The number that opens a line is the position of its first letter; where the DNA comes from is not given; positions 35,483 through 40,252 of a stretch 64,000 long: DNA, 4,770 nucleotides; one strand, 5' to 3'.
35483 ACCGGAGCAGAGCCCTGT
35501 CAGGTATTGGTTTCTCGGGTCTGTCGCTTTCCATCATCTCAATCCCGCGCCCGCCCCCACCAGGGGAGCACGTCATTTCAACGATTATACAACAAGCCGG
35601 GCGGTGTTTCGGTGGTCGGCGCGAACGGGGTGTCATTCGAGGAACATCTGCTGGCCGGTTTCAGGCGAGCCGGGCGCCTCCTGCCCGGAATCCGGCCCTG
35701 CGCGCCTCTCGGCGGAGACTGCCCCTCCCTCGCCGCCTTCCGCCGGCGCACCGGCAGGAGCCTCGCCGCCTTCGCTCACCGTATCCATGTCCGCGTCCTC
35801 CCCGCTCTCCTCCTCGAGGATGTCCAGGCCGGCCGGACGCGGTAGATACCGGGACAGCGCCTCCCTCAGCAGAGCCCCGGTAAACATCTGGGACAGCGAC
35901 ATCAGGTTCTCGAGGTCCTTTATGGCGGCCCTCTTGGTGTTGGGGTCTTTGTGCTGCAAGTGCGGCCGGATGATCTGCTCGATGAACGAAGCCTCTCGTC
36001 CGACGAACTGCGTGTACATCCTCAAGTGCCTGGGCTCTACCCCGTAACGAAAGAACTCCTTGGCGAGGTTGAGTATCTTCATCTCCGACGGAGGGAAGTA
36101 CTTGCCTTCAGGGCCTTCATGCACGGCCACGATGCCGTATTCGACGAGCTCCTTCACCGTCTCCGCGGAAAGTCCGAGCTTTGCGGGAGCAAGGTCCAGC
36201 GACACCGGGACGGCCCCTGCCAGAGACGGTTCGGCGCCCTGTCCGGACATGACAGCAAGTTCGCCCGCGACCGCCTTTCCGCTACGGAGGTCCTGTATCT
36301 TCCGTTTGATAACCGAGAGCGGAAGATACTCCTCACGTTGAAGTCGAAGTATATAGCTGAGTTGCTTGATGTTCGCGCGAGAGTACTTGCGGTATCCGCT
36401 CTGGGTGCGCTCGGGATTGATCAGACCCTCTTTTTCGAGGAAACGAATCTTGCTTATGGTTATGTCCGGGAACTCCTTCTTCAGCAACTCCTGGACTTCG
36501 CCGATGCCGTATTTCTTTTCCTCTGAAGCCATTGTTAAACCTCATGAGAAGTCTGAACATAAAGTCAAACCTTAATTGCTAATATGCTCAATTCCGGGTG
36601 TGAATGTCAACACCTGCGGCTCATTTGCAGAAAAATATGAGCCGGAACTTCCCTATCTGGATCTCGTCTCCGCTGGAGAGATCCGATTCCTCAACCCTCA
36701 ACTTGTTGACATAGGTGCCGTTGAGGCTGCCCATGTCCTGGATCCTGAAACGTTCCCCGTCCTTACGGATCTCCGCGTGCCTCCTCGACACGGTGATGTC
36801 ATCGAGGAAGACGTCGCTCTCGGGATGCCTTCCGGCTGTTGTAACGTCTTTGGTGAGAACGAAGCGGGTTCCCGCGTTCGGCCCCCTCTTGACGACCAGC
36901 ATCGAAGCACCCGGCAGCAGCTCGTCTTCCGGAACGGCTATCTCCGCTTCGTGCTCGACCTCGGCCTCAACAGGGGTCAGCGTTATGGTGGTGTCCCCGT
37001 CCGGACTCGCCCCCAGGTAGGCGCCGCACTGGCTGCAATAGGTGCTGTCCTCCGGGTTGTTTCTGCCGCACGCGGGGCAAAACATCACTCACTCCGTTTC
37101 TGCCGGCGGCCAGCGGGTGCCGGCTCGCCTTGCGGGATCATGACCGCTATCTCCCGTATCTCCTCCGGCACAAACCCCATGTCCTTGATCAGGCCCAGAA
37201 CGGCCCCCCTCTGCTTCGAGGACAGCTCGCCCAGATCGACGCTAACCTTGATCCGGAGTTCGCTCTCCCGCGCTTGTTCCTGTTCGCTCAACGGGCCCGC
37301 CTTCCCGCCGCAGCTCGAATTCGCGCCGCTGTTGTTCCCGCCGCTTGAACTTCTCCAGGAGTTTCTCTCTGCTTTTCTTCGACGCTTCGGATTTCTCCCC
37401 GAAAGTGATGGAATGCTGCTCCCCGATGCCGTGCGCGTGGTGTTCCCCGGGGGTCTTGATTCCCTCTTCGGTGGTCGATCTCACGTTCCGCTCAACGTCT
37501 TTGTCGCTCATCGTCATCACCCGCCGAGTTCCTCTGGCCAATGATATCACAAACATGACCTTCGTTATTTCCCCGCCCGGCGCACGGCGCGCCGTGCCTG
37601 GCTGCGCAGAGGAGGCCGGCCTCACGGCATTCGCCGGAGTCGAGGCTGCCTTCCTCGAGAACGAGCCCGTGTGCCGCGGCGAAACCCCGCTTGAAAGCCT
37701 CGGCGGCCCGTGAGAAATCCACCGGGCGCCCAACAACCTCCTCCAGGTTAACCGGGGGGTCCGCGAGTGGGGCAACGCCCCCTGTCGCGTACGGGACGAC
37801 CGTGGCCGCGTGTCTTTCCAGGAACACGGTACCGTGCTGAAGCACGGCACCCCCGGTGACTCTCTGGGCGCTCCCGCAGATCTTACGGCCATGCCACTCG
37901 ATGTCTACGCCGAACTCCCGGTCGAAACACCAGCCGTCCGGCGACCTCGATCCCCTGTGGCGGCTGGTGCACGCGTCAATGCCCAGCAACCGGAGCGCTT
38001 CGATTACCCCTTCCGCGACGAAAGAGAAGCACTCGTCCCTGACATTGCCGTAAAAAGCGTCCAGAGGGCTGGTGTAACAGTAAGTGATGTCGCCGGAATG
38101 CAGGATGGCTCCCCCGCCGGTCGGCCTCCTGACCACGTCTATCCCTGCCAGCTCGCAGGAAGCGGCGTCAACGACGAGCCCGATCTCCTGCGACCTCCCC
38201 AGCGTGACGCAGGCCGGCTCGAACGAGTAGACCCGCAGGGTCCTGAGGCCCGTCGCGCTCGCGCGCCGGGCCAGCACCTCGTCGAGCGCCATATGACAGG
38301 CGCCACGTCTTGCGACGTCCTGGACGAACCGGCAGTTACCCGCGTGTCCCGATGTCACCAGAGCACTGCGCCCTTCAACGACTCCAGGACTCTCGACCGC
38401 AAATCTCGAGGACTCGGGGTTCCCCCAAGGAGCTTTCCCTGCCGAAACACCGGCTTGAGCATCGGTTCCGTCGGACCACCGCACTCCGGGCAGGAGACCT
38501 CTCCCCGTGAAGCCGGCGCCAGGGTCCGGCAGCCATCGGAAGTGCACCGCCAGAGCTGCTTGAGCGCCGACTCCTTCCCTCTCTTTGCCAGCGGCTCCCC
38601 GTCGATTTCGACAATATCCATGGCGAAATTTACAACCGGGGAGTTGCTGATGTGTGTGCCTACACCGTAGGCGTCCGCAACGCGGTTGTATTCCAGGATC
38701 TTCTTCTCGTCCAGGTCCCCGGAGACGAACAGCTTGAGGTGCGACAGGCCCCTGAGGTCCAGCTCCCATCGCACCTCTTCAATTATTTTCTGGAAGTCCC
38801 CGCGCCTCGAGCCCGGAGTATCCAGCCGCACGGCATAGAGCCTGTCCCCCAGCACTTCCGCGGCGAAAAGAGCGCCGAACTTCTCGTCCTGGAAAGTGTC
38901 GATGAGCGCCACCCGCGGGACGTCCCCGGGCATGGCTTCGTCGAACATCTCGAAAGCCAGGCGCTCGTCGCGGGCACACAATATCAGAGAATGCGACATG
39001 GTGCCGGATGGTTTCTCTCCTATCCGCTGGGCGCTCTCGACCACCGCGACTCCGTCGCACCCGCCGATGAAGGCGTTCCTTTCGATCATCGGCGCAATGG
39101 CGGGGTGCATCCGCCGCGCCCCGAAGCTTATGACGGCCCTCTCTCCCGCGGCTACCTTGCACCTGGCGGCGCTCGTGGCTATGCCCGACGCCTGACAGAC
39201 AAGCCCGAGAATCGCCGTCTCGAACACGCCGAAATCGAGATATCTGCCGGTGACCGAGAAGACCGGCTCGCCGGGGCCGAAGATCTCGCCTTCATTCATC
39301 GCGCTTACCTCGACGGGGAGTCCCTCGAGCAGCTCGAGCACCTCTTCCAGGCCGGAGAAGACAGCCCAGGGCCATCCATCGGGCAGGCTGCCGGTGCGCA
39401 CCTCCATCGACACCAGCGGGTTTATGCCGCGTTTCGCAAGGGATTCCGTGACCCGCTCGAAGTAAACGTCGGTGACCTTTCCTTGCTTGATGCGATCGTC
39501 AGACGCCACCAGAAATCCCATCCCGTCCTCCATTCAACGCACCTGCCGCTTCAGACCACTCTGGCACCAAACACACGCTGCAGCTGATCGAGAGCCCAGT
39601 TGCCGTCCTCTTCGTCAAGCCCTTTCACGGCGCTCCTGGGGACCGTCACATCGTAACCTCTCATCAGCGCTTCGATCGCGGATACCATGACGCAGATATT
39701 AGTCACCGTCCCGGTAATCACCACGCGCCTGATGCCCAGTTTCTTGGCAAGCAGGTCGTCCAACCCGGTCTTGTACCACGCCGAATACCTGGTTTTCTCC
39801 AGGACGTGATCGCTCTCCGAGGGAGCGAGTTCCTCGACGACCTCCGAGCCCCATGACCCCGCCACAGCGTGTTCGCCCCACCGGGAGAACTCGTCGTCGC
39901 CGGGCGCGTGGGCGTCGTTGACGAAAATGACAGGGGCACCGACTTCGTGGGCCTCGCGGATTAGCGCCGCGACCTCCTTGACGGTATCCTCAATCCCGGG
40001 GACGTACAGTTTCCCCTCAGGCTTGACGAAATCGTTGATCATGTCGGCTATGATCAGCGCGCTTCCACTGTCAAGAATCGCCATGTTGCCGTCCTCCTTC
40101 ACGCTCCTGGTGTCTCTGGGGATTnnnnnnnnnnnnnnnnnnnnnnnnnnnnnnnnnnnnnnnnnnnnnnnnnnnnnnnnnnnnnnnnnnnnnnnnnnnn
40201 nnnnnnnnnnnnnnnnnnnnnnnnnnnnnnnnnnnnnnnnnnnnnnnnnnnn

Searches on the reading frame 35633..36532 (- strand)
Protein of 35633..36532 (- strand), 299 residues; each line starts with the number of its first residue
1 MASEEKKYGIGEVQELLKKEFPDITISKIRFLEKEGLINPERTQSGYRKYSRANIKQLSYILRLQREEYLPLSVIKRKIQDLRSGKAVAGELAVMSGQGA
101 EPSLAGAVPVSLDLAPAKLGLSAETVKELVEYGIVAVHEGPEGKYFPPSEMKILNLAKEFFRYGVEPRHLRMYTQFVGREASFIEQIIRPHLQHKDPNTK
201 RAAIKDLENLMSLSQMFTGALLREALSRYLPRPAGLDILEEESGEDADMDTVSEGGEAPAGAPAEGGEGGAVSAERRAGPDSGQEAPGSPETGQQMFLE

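Call 47: search_protein_families(library=pfam, proteins=[window:35633-36532:-], max_evalue=0.001)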
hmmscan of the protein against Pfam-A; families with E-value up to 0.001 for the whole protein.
window:35633-36532:- (299 aa): 3 families
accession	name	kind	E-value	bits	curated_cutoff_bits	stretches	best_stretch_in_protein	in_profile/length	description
PF13411.12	MerR_1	-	9.2e-14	51.7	21.6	1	24-80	12-67/69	MerR HTH family regulatory protein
PF00376.29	MerR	-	4.6e-10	39.6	28.2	1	21-50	8-38/38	MerR family regulatory protein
PF13591.12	MerR_2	-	1.2e-05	25.4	29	0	24-67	12-54/84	MerR HTH family regulatory protein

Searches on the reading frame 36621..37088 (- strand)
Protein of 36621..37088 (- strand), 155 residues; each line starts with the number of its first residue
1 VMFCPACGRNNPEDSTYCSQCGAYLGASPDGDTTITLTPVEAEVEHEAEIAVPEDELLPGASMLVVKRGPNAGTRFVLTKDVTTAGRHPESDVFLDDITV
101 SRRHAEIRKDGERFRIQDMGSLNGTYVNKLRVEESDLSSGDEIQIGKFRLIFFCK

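Call 47: search_protein_families(library=pfam, proteins=[window:36621-37088:-], max_evalue=0.001)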
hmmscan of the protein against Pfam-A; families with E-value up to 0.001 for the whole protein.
window:36621-37088:- (155 aa): 4 families
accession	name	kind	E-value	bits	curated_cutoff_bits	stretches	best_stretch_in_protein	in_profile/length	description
PF00498.31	FHA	-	1e-21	77.5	20.7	1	83-146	1-67/67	FHA domain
PF16697.10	Yop-YscD_cpl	-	5.9e-19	68.6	33.2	1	68-152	4-90/94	Inner membrane component of T3SS, cytoplasmic domain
PF13240.11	Zn_Ribbon_1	-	5.5e-07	29.6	25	1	3-23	1-21/23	zinc-ribbon domain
PF12773.13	DZR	-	4.5e-05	24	27.3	1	4-25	1-22/45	Double zinc ribbon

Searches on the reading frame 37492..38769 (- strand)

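Call 47: search_protein_families(library=pfam, proteins=[window:37492-38769:-], max_evalue=0.001)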
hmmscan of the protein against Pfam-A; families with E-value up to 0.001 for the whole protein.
window:37492-38769:- (425 aa): 2 families
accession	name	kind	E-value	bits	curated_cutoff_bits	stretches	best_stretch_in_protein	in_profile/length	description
PF21948.1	LplA-B_cat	-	3.5e-29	102.6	27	1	159-363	5-199/200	Lipoyl protein ligase A/B catalytic domain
PF03099.24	BPL_LplA_LipB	-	7e-11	42.6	21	1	208-317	24-130/133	Biotin/lipoate A/B protein ligase family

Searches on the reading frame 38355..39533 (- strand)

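Call 47: search_protein_families(library=pfam, proteins=[window:38355-39533:-], max_evalue=0.001)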
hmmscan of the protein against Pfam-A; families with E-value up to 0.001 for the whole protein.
window:38355-39533:- (392 aa): 2 families
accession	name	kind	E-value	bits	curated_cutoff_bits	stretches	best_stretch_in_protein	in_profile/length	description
PF02749.22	QRPTase_N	-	2.9e-19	69.5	27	1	22-116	1-82/82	Quinolinate phosphoribosyl transferase, N-terminal domain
PF01729.25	QRPTase_C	-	2.7e-15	57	23.1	1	118-306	1-169/169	Quinolinate phosphoribosyl transferase, C-terminal domain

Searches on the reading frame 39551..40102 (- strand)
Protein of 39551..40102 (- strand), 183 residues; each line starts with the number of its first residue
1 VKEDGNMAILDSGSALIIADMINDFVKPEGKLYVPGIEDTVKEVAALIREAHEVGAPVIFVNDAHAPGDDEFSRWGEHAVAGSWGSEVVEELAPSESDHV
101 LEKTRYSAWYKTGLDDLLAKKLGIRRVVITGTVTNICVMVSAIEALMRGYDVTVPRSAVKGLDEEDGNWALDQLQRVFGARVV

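Call 47: search_protein_families(library=pfam, proteins=[window:39551-40102:-], max_evalue=0.001)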
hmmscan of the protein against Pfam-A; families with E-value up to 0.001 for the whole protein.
window:39551-40102:- (183 aa): 2 families
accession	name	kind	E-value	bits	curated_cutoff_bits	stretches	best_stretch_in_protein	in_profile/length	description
PF00857.26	Isochorismatase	-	5.6e-44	150.7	27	1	14-179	1-168/175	Isochorismatase domain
PF04951.18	Peptidase_M55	-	0.00063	19.7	25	0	25-68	20-63/264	D-aminopeptidase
